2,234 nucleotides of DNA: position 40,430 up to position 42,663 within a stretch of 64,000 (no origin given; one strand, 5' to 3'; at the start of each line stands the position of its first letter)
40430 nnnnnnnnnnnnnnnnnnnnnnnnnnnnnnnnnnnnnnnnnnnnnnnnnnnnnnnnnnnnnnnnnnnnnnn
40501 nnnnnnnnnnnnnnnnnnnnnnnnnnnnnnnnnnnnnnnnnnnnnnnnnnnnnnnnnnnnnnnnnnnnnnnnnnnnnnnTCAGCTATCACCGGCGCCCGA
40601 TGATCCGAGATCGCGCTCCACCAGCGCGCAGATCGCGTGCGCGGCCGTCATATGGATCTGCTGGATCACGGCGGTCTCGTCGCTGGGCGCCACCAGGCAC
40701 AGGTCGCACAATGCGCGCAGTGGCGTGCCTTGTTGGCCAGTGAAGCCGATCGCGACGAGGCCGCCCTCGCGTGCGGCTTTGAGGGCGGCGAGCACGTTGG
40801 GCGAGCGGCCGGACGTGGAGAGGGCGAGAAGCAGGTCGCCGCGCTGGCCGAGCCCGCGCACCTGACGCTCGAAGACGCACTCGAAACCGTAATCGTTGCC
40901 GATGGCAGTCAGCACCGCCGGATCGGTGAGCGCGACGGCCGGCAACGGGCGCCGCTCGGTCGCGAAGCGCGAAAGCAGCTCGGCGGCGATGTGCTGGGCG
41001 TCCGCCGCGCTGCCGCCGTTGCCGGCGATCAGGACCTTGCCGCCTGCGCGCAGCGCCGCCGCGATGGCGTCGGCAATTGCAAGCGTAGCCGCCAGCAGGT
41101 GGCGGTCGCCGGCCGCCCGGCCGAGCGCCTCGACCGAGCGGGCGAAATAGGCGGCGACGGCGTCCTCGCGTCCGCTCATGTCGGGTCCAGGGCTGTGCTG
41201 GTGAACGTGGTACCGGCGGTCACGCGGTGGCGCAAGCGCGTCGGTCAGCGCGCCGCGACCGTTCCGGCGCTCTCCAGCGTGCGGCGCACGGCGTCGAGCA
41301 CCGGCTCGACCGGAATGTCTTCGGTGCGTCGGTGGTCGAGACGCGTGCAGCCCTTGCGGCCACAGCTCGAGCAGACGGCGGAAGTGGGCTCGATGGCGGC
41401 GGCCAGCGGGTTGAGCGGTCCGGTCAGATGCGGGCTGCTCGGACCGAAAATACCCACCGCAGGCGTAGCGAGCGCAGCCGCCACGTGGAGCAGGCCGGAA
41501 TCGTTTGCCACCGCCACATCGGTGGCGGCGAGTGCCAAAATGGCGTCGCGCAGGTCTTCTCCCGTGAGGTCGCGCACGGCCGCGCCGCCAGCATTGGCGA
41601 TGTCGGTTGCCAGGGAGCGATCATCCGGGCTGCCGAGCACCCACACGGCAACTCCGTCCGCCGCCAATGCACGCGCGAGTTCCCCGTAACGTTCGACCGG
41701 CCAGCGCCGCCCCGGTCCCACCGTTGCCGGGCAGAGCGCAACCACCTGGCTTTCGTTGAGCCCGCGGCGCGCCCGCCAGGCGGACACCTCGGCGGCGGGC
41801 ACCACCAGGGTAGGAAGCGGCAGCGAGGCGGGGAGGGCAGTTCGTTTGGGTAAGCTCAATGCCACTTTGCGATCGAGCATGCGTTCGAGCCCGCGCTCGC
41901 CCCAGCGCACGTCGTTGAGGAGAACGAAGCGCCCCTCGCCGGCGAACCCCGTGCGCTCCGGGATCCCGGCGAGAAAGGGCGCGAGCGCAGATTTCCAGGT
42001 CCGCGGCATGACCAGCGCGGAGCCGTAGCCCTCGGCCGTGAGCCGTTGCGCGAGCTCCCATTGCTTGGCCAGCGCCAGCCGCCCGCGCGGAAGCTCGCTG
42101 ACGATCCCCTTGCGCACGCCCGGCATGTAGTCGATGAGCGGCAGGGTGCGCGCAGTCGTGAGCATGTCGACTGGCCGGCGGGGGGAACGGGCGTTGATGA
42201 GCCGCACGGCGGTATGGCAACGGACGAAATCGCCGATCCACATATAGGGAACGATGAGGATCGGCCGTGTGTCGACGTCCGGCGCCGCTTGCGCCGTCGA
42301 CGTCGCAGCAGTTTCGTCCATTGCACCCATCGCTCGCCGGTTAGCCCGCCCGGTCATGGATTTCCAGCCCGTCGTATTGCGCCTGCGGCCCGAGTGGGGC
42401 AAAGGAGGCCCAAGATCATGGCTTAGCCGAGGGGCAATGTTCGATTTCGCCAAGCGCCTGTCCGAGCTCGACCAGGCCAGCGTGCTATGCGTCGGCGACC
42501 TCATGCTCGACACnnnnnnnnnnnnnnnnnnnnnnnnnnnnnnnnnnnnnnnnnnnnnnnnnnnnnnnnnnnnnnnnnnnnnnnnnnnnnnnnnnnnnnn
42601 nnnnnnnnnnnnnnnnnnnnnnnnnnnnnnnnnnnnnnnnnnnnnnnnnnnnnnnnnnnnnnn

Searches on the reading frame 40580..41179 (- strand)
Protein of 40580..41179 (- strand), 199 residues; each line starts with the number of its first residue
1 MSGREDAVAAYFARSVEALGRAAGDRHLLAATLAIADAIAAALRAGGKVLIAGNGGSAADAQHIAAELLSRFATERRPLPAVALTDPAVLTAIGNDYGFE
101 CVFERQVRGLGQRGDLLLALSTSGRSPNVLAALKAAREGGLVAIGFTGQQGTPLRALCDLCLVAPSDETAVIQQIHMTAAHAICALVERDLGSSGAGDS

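Call 63: search_protein_families(library=pfam, proteins=[window:40580-41179:-], max_evalue=0.001)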
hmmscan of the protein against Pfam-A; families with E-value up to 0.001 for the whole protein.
window:40580-41179:- (199 aa): 2 families
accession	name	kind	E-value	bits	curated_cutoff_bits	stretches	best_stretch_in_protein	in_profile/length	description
PF13580.11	SIS_2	-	4.4e-24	85.5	27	1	34-148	23-138/138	SIS domain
PF01380.27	SIS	-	2.9e-08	34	25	1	110-179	50-117/131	SIS domain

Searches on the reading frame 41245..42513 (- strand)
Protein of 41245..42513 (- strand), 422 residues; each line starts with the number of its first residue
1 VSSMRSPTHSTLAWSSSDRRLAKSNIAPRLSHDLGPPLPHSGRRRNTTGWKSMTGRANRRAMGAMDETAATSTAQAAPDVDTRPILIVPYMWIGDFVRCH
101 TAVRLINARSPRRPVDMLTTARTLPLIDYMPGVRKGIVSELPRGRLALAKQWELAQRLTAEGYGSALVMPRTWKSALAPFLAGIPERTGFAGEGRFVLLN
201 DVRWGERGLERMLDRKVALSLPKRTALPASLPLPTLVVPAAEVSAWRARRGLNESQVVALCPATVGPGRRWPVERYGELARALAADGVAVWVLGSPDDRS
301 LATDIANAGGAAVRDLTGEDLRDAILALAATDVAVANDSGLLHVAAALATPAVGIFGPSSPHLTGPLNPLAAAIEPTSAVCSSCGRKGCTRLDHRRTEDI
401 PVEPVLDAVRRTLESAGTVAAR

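Call 63: search_protein_families(library=pfam, proteins=[window:41245-42513:-], max_evalue=0.001)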
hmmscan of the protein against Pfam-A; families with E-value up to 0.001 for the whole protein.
window:41245-42513:- (422 aa): 1 family
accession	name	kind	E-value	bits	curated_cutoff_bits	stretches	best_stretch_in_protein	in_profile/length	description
PF01075.23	Glyco_transf_9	-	4.3e-38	131.5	22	1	152-390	2-242/247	Glycosyltransferase family 9 (heptosyltransferase)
